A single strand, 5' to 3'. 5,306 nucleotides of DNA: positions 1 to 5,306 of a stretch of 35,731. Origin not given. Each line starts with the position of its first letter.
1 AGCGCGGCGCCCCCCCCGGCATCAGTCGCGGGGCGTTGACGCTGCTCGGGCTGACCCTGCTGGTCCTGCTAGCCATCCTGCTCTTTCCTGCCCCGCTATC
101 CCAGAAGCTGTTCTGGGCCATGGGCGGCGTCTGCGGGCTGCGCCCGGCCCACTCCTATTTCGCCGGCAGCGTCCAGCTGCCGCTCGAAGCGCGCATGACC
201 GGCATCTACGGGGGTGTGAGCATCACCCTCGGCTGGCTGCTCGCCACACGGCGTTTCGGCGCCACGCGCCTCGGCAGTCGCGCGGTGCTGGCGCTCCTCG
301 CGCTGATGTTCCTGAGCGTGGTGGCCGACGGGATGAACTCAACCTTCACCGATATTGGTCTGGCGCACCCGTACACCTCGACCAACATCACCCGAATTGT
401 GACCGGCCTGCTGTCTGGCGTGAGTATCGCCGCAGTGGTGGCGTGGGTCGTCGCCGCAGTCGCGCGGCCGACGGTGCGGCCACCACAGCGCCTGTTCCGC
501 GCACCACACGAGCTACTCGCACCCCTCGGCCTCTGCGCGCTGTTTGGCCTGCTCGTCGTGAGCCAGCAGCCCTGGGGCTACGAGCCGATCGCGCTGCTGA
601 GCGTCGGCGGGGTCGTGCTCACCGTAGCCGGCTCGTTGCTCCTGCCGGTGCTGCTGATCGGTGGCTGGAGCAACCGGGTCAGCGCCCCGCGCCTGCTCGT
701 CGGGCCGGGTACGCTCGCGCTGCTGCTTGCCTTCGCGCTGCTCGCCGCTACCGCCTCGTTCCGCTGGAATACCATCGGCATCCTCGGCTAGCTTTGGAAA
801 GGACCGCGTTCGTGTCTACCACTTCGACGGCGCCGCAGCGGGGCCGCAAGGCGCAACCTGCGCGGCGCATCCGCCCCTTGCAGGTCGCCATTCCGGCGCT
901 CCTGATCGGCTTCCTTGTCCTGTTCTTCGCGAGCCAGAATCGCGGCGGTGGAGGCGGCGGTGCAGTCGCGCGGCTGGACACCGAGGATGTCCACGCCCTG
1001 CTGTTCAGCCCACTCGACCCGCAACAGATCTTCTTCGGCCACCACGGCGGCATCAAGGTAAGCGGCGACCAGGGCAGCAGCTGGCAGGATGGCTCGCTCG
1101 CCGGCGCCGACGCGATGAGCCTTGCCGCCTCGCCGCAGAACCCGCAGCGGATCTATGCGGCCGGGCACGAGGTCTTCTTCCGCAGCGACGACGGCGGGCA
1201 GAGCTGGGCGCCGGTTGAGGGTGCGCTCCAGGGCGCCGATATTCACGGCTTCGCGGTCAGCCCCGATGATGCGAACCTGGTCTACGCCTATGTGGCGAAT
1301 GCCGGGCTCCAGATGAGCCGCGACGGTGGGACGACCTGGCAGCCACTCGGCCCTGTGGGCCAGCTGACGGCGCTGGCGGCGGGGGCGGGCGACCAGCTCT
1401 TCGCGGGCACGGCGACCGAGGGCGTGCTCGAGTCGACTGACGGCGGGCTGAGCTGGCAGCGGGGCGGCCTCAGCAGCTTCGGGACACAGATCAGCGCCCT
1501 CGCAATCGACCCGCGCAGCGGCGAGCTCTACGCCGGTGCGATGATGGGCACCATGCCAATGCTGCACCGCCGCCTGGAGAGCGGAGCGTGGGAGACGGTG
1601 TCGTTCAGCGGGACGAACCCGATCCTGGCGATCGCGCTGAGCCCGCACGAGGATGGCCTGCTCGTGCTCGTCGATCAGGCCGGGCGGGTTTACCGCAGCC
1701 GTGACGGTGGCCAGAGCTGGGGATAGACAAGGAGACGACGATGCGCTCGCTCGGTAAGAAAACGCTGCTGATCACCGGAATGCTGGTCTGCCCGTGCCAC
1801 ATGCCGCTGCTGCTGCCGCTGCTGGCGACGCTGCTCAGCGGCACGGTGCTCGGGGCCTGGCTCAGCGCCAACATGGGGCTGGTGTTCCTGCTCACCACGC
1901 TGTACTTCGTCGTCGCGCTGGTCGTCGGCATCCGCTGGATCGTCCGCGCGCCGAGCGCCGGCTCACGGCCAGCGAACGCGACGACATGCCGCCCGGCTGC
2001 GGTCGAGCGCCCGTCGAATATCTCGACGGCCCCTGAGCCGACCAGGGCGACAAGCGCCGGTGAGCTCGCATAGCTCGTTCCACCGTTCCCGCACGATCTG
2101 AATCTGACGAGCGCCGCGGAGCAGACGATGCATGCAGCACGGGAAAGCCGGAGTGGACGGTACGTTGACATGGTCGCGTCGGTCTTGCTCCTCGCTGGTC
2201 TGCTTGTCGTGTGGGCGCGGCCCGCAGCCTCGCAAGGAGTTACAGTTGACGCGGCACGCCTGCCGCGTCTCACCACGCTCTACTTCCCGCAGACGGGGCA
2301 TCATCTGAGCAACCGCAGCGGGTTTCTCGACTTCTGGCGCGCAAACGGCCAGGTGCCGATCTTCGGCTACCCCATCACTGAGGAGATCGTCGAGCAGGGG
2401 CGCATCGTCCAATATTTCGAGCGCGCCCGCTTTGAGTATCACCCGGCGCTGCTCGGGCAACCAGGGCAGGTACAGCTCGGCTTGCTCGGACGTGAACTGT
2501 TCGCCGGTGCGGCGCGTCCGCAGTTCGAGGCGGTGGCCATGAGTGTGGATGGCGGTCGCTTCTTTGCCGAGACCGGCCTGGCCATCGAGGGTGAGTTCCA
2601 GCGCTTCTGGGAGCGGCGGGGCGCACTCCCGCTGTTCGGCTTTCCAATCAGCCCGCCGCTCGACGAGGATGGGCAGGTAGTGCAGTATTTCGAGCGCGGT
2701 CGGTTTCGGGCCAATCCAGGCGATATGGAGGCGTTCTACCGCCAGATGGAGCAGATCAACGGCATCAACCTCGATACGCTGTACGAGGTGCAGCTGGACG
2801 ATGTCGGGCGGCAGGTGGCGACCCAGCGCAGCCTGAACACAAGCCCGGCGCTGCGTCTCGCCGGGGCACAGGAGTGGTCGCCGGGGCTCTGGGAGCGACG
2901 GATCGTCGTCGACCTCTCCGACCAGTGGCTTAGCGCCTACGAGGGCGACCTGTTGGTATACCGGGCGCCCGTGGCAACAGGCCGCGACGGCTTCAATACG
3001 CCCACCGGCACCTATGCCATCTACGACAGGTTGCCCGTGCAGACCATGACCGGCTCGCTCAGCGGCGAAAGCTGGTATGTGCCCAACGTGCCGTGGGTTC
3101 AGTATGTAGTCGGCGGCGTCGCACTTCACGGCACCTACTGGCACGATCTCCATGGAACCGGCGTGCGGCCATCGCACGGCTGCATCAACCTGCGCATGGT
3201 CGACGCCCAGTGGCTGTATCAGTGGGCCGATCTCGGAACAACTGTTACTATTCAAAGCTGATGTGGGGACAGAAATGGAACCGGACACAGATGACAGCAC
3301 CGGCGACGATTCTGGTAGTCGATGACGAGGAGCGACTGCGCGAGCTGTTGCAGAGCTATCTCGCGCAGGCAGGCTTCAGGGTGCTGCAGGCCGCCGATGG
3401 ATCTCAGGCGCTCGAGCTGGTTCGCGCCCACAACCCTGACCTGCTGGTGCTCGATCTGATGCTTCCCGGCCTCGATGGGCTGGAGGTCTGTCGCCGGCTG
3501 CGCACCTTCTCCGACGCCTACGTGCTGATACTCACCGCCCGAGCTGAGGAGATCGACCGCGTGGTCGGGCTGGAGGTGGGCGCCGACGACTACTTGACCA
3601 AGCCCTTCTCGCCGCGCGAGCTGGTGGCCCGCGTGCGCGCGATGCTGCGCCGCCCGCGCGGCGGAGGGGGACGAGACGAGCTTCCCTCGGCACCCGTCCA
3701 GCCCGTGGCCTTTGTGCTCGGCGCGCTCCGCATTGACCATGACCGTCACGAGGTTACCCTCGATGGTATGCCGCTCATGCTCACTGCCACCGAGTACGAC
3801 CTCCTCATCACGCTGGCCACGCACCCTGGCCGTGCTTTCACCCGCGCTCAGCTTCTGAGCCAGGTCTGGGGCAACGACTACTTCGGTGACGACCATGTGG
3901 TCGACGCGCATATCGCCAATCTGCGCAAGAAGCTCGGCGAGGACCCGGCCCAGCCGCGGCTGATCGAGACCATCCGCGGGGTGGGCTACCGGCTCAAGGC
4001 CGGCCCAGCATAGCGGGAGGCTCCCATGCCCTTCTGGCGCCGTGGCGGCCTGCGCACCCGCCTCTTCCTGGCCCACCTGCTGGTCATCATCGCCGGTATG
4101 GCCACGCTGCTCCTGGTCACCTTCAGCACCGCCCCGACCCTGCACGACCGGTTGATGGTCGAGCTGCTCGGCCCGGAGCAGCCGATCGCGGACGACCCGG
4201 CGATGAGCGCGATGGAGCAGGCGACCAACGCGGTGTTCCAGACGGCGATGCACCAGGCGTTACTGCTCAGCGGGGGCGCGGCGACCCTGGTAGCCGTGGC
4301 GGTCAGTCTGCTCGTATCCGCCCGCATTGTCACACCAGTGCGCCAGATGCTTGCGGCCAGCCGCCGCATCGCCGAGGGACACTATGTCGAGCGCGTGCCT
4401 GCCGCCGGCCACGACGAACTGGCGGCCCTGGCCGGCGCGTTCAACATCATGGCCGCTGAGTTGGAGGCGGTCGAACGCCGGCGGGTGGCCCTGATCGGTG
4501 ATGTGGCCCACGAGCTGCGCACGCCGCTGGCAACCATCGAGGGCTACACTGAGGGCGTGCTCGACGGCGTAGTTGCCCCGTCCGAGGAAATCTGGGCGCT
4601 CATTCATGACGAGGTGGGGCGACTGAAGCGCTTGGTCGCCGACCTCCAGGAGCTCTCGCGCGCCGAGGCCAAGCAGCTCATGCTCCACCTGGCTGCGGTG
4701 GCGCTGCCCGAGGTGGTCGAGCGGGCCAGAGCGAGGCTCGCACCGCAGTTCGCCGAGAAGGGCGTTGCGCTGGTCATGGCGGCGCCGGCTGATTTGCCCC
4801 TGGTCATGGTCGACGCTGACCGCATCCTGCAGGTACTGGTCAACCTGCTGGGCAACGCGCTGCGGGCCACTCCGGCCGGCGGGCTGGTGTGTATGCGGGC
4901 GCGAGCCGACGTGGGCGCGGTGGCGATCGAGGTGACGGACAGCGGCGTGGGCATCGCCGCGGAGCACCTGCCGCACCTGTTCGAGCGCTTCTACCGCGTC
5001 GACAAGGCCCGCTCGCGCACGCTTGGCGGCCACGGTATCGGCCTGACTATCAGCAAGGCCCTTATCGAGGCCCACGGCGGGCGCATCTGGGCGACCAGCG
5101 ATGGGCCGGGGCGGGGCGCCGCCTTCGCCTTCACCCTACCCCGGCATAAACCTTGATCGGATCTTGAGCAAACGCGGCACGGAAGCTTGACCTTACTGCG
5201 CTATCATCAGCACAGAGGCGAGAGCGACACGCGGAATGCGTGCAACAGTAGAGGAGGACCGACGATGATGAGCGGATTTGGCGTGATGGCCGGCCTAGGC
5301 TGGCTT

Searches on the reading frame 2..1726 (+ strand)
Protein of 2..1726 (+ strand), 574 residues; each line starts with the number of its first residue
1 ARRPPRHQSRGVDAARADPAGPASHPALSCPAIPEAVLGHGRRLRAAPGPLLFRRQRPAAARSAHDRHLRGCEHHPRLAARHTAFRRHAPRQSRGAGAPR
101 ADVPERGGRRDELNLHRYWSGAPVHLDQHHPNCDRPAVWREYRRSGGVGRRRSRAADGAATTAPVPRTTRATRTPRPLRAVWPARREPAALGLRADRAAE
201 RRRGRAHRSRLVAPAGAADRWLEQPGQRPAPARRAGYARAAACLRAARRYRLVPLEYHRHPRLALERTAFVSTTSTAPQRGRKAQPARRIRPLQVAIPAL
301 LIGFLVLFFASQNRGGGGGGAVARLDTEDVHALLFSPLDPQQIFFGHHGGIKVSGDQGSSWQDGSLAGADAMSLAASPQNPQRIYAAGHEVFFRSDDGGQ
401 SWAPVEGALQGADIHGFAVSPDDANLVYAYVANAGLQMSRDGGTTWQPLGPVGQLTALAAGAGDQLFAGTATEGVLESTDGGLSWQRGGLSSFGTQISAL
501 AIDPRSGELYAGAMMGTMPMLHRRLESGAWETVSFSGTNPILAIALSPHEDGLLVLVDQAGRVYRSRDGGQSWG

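Call 9: search_protein_families(library=pfam, proteins=[window:2-1726:+])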
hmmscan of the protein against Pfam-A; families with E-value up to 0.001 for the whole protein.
window:2-1726:+ (574 aa): 3 families
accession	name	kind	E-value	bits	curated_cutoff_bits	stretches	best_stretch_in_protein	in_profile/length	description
PF15902.12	Sortilin-Vps10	-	8.5e-10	38.4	33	1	392-448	3-59/446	Sortilin, neurotensin receptor 3,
PF02012.26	BNR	-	6.2e-09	35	27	0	393-403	1-11/12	BNR/Asp-box repeat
PF14870.12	PSII_BNR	-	1.5e-07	31.4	27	0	472-573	37-137/303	Photosynthesis system II assembly factor YCF48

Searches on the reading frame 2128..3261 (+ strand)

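Call 9: search_protein_families(library=pfam, proteins=[window:2128-3261:+])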
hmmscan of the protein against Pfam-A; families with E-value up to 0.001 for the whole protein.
window:2128-3261:+ (377 aa): 1 family
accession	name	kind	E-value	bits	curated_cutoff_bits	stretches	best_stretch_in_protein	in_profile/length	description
PF03734.19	YkuD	-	8.5e-25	88.5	23.4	1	257-375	2-146/146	L,D-transpeptidase catalytic domain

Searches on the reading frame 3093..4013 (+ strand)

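Call 9: search_protein_families(library=pfam, proteins=[window:3093-4013:+])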
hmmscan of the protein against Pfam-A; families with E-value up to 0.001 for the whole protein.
window:3093-4013:+ (306 aa): 2 families
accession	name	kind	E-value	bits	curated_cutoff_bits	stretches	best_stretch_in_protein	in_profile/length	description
PF00072.30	Response_reg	-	2.2e-32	112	30.2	1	73-182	1-111/111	Response regulator receiver domain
PF00486.34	Trans_reg_C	-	3.3e-29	101.2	26.2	1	227-301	3-77/77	Transcriptional regulatory protein, C terminal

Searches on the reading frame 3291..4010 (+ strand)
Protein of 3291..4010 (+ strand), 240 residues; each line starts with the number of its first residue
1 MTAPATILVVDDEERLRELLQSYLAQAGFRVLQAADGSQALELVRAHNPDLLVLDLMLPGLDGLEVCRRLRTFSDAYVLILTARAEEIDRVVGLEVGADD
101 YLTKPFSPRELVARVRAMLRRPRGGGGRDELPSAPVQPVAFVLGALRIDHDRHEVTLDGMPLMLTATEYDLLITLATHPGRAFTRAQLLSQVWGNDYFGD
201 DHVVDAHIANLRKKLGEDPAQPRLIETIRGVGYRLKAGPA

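Call 44: search_protein_families(library=ncbifam, proteins=[window:3291-4010:+], max_evalue=1e-20)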
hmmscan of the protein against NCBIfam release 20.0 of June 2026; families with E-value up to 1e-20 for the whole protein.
seq(240 aa): 39 families (the best 25 are shown)
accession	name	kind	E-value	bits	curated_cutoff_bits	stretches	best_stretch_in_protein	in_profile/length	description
NF040689.1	MtrAB_MtrA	equivalog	5.7e-71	238.3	300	1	7-234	1-217/219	MtrAB system response regulator MtrA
NF045944.1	ResRegRpaBCyano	equivalog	5.8e-70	235.2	330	1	8-236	1-228/229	response regulator transcription factor RpaB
TIGR02154.1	PhoB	equivalog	2.5e-68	229.7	296.2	1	5-235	3-225/226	phosphate regulon transcriptional regulator PhoB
NF040534.1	resp_reg_YycF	equivalog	3.5e-67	226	340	1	6-236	2-228/231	response regulator YycF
NF041733.1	resp_reg_CseB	equivalog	1.5e-66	224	350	1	6-236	2-227/228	two-component system response regulator CseB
NF008296.0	PRK11083.1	equivalog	5.5e-65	219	273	1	5-236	4-226/228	two-component system response regulator CreB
NF007982.1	PRK10710.1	equivalog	9.4e-64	215.2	380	1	5-237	8-229/235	envelope stress response regulator BaeR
NF007005.1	PRK09468.1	equivalog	7.8e-63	212.1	331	1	6-233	5-229/237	osmolarity response regulator transcription factor OmpR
NF033117.2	vanR_ACDEGLN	exception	1.3e-59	201.5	350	1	7-235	1-225/226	VanR-ABDEGLN family response regulator transcription factor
NF033120.0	vanR_FM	exception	9.4e-58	195.6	460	1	6-235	5-229/231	vancomycin resistance response regulator transcription factor, VanR-F/VanR-M family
NF053854.1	RespRegPhoBBctds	equivalog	4.2e-53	180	270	1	7-235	1-224/225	two-component system response regulator PhoB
NF008199.0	PRK10955.1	equivalog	1.3e-52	179.1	341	1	7-235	4-228/232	envelope stress response regulator transcription factor CpxR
TIGR01387.1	cztR_silR_copR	subfamily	3.4e-52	177.3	279.2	1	7-235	1-218/218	heavy metal response regulator transcription factor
NF007546.0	PRK10161.1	equivalog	2.3e-51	174.6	471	1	6-236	4-226/229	phosphate response regulator transcription factor PhoB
NF041209.1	resp_regPieR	equivalog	4.7e-50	170.4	450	1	7-235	3-227/231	two component system response regulator PieR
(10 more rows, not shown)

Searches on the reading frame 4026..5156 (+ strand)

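Call 9: search_protein_families(library=pfam, proteins=[window:4026-5156:+])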
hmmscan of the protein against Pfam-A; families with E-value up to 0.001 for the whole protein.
window:4026-5156:+ (376 aa): 3 families
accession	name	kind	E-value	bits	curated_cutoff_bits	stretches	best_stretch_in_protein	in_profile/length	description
PF02518.31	HATPase_c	-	5.6e-28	98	26.4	1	263-373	2-109/111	Histidine kinase-, DNA gyrase B-, and HSP90-like ATPase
PF00672.30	HAMP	-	6e-14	52.5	25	1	97-148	2-53/53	HAMP domain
PF00512.31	HisKA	-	9.8e-13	48.4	26.9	1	155-215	4-65/66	His Kinase A (phospho-acceptor) domain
